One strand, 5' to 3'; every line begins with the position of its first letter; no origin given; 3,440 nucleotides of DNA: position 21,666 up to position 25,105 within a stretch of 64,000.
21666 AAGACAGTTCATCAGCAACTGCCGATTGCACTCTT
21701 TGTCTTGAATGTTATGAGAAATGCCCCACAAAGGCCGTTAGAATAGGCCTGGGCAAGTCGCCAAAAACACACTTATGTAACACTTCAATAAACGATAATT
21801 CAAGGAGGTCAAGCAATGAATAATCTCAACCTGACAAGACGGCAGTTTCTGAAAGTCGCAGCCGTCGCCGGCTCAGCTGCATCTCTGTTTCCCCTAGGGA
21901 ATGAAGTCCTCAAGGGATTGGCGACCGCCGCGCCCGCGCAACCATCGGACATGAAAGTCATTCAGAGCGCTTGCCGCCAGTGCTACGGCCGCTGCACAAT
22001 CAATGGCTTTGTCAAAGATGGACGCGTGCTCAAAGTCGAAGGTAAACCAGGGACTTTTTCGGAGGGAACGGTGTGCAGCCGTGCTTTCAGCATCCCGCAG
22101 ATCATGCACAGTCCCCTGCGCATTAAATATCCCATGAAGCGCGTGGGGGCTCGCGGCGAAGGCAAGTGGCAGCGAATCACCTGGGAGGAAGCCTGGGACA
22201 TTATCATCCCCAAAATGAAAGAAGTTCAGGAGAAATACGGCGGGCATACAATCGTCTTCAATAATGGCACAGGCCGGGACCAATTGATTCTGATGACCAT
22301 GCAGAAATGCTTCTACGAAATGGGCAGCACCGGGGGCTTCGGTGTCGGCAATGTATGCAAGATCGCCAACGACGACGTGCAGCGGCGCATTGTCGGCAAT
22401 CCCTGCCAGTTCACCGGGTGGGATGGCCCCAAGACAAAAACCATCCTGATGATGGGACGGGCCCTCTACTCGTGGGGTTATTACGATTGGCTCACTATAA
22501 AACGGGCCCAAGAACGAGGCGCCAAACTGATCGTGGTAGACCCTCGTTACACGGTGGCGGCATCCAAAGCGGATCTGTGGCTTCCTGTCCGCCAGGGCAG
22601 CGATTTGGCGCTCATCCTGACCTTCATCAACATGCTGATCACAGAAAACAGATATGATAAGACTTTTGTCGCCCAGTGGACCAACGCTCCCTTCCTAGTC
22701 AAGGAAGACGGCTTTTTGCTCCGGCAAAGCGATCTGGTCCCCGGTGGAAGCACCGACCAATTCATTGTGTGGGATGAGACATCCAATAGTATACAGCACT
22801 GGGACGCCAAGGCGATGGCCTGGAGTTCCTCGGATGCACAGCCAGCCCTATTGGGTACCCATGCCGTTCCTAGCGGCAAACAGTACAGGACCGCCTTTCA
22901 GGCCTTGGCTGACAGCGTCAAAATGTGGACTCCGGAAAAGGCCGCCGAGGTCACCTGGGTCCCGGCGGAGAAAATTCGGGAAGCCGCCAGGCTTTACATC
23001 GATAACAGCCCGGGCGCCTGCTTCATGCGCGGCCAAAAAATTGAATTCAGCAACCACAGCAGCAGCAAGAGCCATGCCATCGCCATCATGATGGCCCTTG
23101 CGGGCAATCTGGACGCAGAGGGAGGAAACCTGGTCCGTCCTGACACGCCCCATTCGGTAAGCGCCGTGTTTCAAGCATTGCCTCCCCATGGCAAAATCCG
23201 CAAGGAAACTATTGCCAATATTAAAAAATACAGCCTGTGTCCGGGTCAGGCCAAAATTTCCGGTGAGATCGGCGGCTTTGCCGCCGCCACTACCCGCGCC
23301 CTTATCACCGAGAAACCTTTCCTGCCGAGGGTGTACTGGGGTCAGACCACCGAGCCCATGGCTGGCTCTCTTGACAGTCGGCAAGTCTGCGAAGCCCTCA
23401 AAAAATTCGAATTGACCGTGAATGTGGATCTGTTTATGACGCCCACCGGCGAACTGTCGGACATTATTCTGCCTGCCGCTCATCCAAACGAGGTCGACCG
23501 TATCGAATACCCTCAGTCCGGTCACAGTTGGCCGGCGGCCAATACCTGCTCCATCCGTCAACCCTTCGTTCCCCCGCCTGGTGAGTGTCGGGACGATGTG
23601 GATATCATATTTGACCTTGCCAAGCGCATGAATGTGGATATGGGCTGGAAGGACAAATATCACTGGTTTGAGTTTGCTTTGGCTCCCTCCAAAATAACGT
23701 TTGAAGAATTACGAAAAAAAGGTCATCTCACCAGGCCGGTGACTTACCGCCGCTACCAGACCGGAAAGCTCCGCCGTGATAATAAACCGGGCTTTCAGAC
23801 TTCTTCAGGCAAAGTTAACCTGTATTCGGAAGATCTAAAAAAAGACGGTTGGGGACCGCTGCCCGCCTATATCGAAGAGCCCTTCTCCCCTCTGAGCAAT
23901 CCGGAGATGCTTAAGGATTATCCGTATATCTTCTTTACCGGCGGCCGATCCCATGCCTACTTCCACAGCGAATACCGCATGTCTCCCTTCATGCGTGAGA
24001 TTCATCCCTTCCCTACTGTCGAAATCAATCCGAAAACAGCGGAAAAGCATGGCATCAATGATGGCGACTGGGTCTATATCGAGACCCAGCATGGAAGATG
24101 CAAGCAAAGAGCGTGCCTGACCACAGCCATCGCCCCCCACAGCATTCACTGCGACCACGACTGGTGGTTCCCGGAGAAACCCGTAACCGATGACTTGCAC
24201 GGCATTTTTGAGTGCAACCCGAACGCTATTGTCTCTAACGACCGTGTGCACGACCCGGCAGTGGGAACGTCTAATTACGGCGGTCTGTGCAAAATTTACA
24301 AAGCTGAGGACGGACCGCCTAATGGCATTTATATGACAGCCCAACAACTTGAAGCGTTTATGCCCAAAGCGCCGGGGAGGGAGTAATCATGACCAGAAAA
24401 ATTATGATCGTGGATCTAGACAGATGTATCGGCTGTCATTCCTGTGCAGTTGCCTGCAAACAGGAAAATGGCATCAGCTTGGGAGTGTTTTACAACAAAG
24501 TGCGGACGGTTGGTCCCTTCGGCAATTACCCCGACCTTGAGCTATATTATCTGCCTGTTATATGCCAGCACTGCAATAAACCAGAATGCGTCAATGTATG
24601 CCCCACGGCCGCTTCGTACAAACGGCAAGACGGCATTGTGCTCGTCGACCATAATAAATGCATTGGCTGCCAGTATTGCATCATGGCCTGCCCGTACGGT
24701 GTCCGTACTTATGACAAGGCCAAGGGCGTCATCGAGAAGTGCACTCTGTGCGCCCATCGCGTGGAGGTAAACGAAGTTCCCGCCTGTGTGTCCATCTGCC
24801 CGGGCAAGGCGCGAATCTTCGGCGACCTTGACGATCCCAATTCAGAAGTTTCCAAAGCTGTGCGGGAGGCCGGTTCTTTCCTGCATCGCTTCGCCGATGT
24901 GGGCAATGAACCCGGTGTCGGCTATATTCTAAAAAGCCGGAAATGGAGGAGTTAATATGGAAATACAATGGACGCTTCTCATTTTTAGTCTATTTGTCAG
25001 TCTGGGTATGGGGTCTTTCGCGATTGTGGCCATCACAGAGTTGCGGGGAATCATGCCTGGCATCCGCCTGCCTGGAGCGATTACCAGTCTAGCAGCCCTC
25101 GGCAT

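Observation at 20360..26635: Six-gene operon joining a NapGH-type quinol dehydrogenase module to a complete DmsABC + DmsD S-/N-oxide reductase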

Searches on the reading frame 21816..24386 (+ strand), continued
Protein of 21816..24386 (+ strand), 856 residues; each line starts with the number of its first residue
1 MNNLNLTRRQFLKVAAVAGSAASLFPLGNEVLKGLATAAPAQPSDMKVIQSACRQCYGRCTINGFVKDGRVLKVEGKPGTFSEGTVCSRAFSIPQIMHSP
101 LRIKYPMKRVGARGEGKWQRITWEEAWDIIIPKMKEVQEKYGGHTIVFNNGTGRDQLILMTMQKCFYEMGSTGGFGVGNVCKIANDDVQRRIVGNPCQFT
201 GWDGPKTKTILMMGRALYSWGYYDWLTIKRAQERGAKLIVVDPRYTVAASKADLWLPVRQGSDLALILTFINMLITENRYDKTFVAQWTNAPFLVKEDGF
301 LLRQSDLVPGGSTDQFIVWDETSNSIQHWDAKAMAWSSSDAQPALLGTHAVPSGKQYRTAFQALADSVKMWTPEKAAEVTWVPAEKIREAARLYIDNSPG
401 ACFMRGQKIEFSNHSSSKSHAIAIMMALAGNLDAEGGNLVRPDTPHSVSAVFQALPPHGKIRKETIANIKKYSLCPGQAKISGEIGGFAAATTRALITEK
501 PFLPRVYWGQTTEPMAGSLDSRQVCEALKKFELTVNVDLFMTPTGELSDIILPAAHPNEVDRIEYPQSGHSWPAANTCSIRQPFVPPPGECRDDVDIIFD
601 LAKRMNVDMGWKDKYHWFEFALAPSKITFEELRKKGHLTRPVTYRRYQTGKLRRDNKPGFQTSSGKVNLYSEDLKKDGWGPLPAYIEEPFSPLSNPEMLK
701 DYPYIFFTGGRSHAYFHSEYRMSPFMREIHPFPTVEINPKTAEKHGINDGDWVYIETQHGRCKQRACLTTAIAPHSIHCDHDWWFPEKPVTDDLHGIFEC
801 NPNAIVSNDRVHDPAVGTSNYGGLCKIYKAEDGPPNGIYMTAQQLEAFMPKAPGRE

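Call 12: find_encoding_contigs(protein=P0011, flank=8000, max_places=3)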
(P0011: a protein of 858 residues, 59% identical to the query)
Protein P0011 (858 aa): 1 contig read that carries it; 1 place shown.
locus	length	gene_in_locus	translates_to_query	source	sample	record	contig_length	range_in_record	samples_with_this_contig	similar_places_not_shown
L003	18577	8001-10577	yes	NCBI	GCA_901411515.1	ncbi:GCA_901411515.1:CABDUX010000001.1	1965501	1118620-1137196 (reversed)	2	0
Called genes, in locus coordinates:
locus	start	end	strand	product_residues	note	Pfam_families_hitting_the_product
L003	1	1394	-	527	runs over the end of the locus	PF01869:BcrAD_BadFG (faint), PF05378:Hydant_A_N, PF13941:MutL (faint), PF01968:Hydantoinase_A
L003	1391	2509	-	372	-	PF06032:S-Me-THD_N, PF20906:S-Me-THD_C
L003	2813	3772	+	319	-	PF06675:DUF1177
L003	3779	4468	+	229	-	PF07302:AroM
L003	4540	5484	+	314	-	PF26233:NicX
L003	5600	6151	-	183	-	PF01243:PNPOx_N, PF12900:Pyridox_ox_2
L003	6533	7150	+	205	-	PF25160:LdpA_Fe-S-bd (faint), PF00037:Fer4 (faint), PF12838:Fer4_7 (weak), PF13187:Fer4_9 (weak), PF14697:Fer4_21 (weak), PF12838:Fer4_7 (weak), PF13187:Fer4_9 (weak), PF12837:Fer4_6 (weak), +3 more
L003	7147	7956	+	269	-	PF12801:Fer4_5, PF00037:Fer4 (faint)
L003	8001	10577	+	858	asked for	PF04879:Molybdop_Fe4S4 (weak), PF00384:Molybdopterin, PF01568:Molydop_binding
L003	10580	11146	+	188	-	PF12797:Fer4_2 (weak), PF13237:Fer4_10 (weak), PF12838:Fer4_7 (weak), PF13237:Fer4_10 (weak), PF13247:Fer4_11, PF12797:Fer4_2 (weak), PF12837:Fer4_6, PF13237:Fer4_10 (weak), +4 more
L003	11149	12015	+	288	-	PF03916:NrfD, PF04976:DmsC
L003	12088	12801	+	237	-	PF02613:Nitrate_red_del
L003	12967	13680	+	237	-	PF00072:Response_reg, PF00486:Trans_reg_C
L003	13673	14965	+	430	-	PF00512:HisKA, PF02518:HATPase_c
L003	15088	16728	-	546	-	PF01946:Thi4 (weak), PF00890:FAD_binding_2, PF01266:DAO, PF03486:HI0933_like (faint), PF07992:Pyr_redox_2, PF12831:FAD_oxidored, PF13450:NAD_binding_8 (weak)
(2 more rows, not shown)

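Call 14: find_related_loci(query=A1, collection=genome_contigs, flank=10000)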
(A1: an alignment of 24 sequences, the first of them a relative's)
Query A1 (856 aa) in genome_contigs; peptide patterns used: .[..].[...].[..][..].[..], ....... (x = any residue, [..] = any of these).
600 stretches matched a pattern (row limit reached: there are more); 600 encode a relative of the query (tblastn E <= 1e-3); the best 80 are kept; 80 distinct loci.
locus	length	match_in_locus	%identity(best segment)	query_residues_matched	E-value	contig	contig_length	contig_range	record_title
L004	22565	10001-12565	59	1-854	0e+0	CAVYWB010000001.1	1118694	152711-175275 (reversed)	MAG: uncultured Chloroflexia bacterium isolate MFD01476.bin.1.140 genome assembly, contig: contig_13592, whole genome sh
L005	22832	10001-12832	45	3-850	0e+0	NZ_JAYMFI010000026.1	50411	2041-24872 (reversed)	Adlercreutzia shanghongiae strain R25 contig26, whole genome shotgun sequence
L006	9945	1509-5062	35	44-838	1e-147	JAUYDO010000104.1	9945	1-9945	MAG: Dehalococcoidia bacterium isolate C20_metabat.bin.41 C20_k141_337016, whole genome shotgun sequence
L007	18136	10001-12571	33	1-850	1e-121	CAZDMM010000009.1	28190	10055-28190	MAG TPA_asm: uncultured Caldilineaceae bacterium isolate binchicken_co130_5 genome assembly, contig: NODE_1797_length_28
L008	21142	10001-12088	32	47-832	9e-116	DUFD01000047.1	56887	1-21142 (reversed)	MAG TPA_asm: Dehalococcoidia bacterium isolate W589 Contig47, whole genome shotgun sequence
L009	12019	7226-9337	33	44-838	4e-113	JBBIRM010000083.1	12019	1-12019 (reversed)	MAG: Deltaproteobacteria bacterium isolate SIF170217_bin_35 NODE_5510_length_12019_cov_4.398613, whole genome shotgun se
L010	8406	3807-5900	33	44-832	3e-113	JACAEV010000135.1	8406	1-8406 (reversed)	MAG: Syntrophaceae bacterium isolate L.E.D.11_1 k119_613282, whole genome shotgun sequence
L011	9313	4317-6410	33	44-832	7e-112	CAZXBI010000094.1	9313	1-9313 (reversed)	MAG TPA_asm: uncultured Syntrophorhabdus sp. isolate SRP302447_co4_432 genome assembly, contig: NODE_19893_length_9313_c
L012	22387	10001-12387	43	83-850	5e-107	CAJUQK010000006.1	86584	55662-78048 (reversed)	MAG TPA_asm: uncultured Eggerthellaceae bacterium isolate MGBC163016 genome assembly, contig: MGBC163016.6, whole genome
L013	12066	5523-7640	31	47-831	2e-106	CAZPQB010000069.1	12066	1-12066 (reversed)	MAG TPA_asm: uncultured Dehalococcoidaceae bacterium isolate SRP214966_co4_72 genome assembly, contig: NODE_5427_length_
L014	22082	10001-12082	31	48-831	4e-106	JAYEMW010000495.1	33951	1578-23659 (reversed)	MAG: Thermodesulfobacteriota bacterium isolate MAG071 MAG071_495, whole genome shotgun sequence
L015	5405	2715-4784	30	48-827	4e-106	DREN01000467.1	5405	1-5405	MAG TPA_asm: Deltaproteobacteria bacterium isolate HyVt-30 Ga0136651_10009250, whole genome shotgun sequence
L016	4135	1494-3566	30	48-828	9e-105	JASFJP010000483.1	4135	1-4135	MAG: Desulfobacterales bacterium isolate D0608U02metaG_Bin_613 D0608U02metaG_FD_scaffold_5170_c1, whole genome shotgun s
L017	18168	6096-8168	33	47-828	8e-109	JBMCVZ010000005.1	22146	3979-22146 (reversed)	MAG: Chloroflexota bacterium isolate D4M11_63 NODE_1117_length_22146_cov_21.802363, whole genome shotgun sequence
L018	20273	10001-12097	32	44-832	1e-102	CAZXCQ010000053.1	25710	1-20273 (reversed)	MAG TPA_asm: uncultured Desulfobacteraceae bacterium isolate SRP323688_co1_244 genome assembly, contig: NODE_3286_length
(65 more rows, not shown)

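Call 69: predict_structure(alignment_id=A1)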
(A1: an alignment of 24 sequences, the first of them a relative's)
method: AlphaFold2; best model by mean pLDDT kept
length: 856 residues; sequences in the alignment: 24
mean_pLDDT: 81.2   pTM: 0.83
mean pLDDT of the five models: 81.2, 78.6, 75.1, 72.1, 71.5
residues with pLDDT >= 90: 364; 70-90: 317; 50-70: 90; < 50: 85
segments of 3 or more residues with pLDDT < 50: 1-42, 177-180, 183-190, 193-197, 216-219, 479-487, 712-716, 853-856
pLDDT, mean of each block of 10 residues (from residue 1): 34 39 35 31 74 74 88 84 67 85 93 88 98 97 89 72 91 64 47 51 89 61 76 94 81 89 91 96 94 94 94 95 93 90 94 92 96 96 96 95 66 74 91 88 80 86 88 69 48 83 91 75 86 92 89 92 77 82 92 95 95 95 94 91 89 88 89 74 85 91 82 46 72 86 96 93 91 87 64 72 78 58 90 82 80 49
secondary structure, 60 per line:
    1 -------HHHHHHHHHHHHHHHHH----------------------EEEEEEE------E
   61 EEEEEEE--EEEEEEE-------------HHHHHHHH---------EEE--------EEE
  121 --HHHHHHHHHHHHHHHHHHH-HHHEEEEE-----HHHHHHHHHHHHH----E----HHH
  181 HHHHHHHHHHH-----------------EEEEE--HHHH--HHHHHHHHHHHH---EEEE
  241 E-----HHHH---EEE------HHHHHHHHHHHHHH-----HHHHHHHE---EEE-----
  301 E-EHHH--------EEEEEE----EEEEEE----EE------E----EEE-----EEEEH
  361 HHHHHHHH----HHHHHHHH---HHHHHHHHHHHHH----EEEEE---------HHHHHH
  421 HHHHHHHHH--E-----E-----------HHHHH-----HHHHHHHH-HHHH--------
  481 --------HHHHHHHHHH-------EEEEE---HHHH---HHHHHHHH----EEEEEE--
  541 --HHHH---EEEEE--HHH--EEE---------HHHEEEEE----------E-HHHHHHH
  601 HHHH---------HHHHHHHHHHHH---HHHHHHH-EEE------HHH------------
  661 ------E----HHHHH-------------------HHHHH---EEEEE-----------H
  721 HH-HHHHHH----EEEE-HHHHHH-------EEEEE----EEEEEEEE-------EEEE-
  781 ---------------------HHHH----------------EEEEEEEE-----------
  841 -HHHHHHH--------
elements in order (helices of 4 or more, strands of 3 or more residues): H8-24 E47-53 E60-67 E70-76 H90-97 E107-109 E118-120 H123-141 E146-150 H156-168 H178-191 E209-213 H216-219 H222-233 E237-241 H247-250 E254-256 H263-276 H282-288 E293-295 E315-320 E325-330 E348-350 E356-359 H360-368 H373-380 H384-396 E401-405 H415-429 H450-454 H460-467 H469-472 H489-498 E506-510 H514-517 H521-528 E533-538 H543-546 E550-554 E562-564 E577-581 H594-604 H614-625 H629-635 E637-639 H672-676 H696-700 E704-708 H724-729 E734-737 H739-744 E752-756 E761-768 E776-779 H802-805 E822-829 H842-848

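Call 73: fold_search(model_id=the predicted structure, library=pdb)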
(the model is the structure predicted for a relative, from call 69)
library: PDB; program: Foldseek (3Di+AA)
matches with E <= 10: 823; with E <= 0.001: 180
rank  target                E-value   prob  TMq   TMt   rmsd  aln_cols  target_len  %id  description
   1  2e7z                  1.4e-51  1.00  0.73  0.85   4.2       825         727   26  Acetylene Hydratase from Pelobacter acetylenicus (released 2007-02-27)
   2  5e7o_A                8.3e-47  1.00  0.71  0.68   8.1       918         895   21  Crystal structure of the perchlorate reductase PcrAB mutant W461E of PcrA from Azospira suillum PS (released 2016-03-09)
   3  4ydd_C                1.5e-46  1.00  0.72  0.69   6.7       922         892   20  Crystal structure of the perchlorate reductase PcrAB from Azospira suillum PS (released 2016-03-09)
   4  5ch7_C                2.8e-46  1.00  0.71  0.69   6.7       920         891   21  Crystal structure of the perchlorate reductase PcrAB - Phe164 gate switch intermediate - from Azospira suillum PS (released 2016-03-09)
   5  4ydd_A                5.2e-46  1.00  0.71  0.68   6.6       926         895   20  Crystal structure of the perchlorate reductase PcrAB from Azospira suillum PS (released 2016-03-09)
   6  5ch7_A                1.7e-45  1.00  0.72  0.69   6.6       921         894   20  Crystal structure of the perchlorate reductase PcrAB - Phe164 gate switch intermediate - from Azospira suillum PS (released 2016-03-09)
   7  2ivf_A                1.5e-44  1.00  0.69  0.65   7.6       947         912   20  Ethylbenzene dehydrogenase from Aromatoleum aromaticum (released 2006-09-14)
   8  7vw6_A                4.3e-41  1.00  0.67  0.63   4.9       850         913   19  Cryo-EM Structure of Formate Dehydrogenase 1 from Methylorubrum extorquens AM1 (released 2022-06-01)
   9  8j83_A                4.8e-41  1.00  0.66  0.63   5.4       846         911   18  Crystal structure of formate dehydrogenase from Methylorubrum extorquens AM1 (released 2023-10-11)
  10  2vpw_A                3.5e-40  1.00  0.67  0.78   5.6       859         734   22  Polysulfide reductase with bound menaquinone (released 2008-06-10)
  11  6cz7_A                3.9e-40  1.00  0.70  0.73   6.9       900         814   18  The arsenate respiratory reductase (Arr) complex from Shewanella sp. ANA-3 (released 2018-08-15)
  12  2v3v                  1.1e-39  1.00  0.65  0.76   6.7       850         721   19  A New Catalytic Mechanism of Periplasmic Nitrate Reductase from Desulfovibrio desulfuricans ATCC 27774 from Crystallogra (released 2008-03-18)
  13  2v45                  3.8e-39  1.00  0.64  0.75   6.8       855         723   19  A New Catalytic Mechanism of Periplasmic Nitrate Reductase from Desulfovibrio desulfuricans ATCC 27774 from Crystallogra (released 2008-03-18)
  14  2jio                  4.0e-39  1.00  0.65  0.77   6.7       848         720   19  A New Catalytic Mechanism of Periplasmic Nitrate Reductase from Desulfovibrio desulfuricans ATCC 27774 from Crystallogra (released 2008-03-18)
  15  2nap                  4.3e-39  1.00  0.65  0.76   6.7       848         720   19  DISSIMILATORY NITRATE REDUCTASE (NAP) FROM DESULFOVIBRIO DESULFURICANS (released 1999-09-19)
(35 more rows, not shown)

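Call 88: list_cluster_members(proteins=[P0002, P0003, P0007, P0014, P0018, P0019, P0028, P0036, P0049, P0081])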
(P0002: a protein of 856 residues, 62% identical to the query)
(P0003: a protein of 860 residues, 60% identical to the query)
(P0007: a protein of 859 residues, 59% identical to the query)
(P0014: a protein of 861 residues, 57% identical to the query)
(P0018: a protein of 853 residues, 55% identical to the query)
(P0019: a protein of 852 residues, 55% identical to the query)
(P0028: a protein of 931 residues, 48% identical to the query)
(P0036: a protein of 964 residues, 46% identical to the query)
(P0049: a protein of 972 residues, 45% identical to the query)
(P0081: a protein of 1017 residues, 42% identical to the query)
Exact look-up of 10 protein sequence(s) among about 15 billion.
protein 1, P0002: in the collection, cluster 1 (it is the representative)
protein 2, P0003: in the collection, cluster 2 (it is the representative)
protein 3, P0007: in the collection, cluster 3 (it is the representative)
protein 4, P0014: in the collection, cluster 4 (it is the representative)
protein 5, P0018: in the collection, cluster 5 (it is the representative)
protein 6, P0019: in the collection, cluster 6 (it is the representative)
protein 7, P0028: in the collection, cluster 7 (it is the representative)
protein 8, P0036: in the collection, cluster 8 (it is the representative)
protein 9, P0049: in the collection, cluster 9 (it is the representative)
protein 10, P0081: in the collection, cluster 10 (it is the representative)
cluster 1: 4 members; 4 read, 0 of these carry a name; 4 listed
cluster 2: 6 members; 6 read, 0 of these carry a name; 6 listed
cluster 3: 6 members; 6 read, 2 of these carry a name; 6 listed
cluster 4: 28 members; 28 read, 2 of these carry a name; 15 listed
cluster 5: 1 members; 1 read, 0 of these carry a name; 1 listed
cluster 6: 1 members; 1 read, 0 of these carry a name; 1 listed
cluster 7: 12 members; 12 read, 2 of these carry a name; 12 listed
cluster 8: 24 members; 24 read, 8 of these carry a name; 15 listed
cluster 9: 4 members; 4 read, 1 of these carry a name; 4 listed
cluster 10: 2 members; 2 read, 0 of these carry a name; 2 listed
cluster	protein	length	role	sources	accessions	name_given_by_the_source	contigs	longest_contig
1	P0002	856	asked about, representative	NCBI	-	-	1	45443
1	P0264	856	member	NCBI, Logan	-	-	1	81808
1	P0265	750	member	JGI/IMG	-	-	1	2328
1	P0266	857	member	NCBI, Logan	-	-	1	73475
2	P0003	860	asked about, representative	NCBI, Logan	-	-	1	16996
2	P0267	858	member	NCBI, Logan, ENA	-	-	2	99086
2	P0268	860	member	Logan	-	-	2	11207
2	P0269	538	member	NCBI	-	-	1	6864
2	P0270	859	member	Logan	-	-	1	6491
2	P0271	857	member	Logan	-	-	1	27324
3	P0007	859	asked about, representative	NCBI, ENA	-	-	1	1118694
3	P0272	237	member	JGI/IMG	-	anaerobic selenocysteine-containing dehydrogenase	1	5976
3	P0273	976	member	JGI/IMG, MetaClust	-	\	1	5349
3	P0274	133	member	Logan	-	-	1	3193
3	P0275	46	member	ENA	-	-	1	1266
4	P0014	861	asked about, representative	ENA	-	-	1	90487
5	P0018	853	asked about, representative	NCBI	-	-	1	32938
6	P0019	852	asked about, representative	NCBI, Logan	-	-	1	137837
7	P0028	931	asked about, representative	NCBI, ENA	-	-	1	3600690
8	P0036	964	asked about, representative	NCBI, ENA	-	-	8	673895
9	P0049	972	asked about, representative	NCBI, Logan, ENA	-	-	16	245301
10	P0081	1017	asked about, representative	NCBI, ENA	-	-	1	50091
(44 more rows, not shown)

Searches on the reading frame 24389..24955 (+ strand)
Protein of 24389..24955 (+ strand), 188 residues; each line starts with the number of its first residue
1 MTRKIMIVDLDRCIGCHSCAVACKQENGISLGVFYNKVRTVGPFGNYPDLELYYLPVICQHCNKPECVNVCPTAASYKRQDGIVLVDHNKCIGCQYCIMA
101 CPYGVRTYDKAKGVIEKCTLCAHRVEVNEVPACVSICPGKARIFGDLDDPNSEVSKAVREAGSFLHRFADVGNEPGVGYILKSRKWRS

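Call 3: search_protein_families(library=pfam, proteins=[window:24389-24955:+])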
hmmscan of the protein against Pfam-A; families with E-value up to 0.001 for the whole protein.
window:24389-24955:+ (188 aa): 11 families
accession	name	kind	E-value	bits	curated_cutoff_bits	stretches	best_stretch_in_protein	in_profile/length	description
PF13247.11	Fer4_11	-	1.8e-28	99.1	26.2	1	51-146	2-99/100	4Fe-4S dicluster domain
PF12838.12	Fer4_7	-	1.7e-13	51.2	27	3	12-75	1-52/52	4Fe-4S dicluster domain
PF12797.12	Fer4_2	-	3.8e-13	48.9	24.5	2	83-103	2-22/22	4Fe-4S binding domain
PF13237.11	Fer4_10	-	8.6e-12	45.2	25.5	2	54-102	4-53/53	4Fe-4S dicluster domain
PF00037.32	Fer4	-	3e-11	43.1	21.1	2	85-106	2-23/24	4Fe-4S binding domain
PF12837.12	Fer4_6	-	7e-11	42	25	1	83-105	1-23/24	4Fe-4S binding domain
PF13187.11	Fer4_9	-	1.2e-08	35.2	27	2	90-140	1-50/52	4Fe-4S dicluster domain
PF12800.12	Fer4_4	-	7.2e-08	32.6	24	0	89-104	2-17/17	4Fe-4S binding domain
PF25160.1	LdpA_Fe-S-bd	-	5e-06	26.6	27.6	1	61-104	4-41/49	LdpA Fe-S cluster-binding domain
PF14697.11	Fer4_21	-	9.7e-06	26.1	35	0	8-25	3-20/59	4Fe-4S dicluster domain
PF12798.12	Fer4_3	-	0.00019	22.4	27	0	91-104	1-14/15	4Fe-4S binding domain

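Call 4: search_protein_families(library=ncbifam, proteins=[window:24389-24955:+])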
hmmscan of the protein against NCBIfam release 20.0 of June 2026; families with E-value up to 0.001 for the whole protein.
window:24389-24955:+ (188 aa): 40 families (the best 25 are shown)
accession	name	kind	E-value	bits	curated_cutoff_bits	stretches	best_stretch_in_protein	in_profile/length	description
NF011569.0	PRK14993.1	equivalog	5e-50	170.2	416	1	3-163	43-204/244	tetrathionate reductase subunit TtrB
NF045797.1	DsrO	equivalog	1.7e-49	168.3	200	1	6-180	46-234/235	sulfate reduction electron transfer complex DsrMKJOP subunit DsrO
NF041715.1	arsenate_red_ArrB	equivalog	3.4e-49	167.5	450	2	6-112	5-110/233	arsenate respiratory reductase iron-sulfur subunit ArrB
TIGR03149.1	cyt_nit_nrfC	equivalog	1.5e-46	158.6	377.6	1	3-176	38-212/225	cytochrome c nitrite reductase Fe-S protein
TIGR02951.1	DMSO_dmsB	equivalog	1.7e-43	148.5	214.1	1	8-149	6-155/161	DMSO/selenate family reductase complex B subunit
TIGR03478.1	DMSO_red_II_bet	subfamily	1.5e-41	142.4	480.7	2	45-180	117-253/321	DMSO reductase family type II enzyme, iron-sulfur subunit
NF041782.1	mnquin_red_QrcC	equivalog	2.9e-34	118.8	400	2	6-109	3-119/239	menaquinone reductase iron-sulfur cluster-binding subunit QrcC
NF042979.1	EthbenzDh_ebdB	equivalog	2.9e-34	118.5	740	1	44-180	138-275/354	ethylbenzene dehydrogenase subunit beta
NF038355.1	FDH3_beta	equivalog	4.2e-31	108.4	240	1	6-123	5-123/180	formate dehydrogenase FDH3 subunit beta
NF008134.0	PRK10882.1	equivalog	1.4e-30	106.5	263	1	54-159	108-220/329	hydrogenase 2 operon protein HybA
TIGR01582.1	FDH-beta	equivalog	2.4e-30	105.6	334.7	2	59-178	93-213/283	formate dehydrogenase subunit beta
TIGR01660.1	narH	equivalog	7.1e-29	100.6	524.05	2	45-154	169-279/492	nitrate reductase subunit beta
NF045715.1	sulf_resp_HmcB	equivalog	1.8e-26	93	420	1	6-149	39-200/307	sulfate respiration complex iron-sulfur protein HmcB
NF009451.0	PRK12809.1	equivalog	1.6e-20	73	1154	1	4-143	3-135/639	formate-dependent uric acid utilization protein YgfT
NF007382.0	PRK09898.1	equivalog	1.7e-20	73.5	213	1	3-126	58-191/208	ferredoxin-like protein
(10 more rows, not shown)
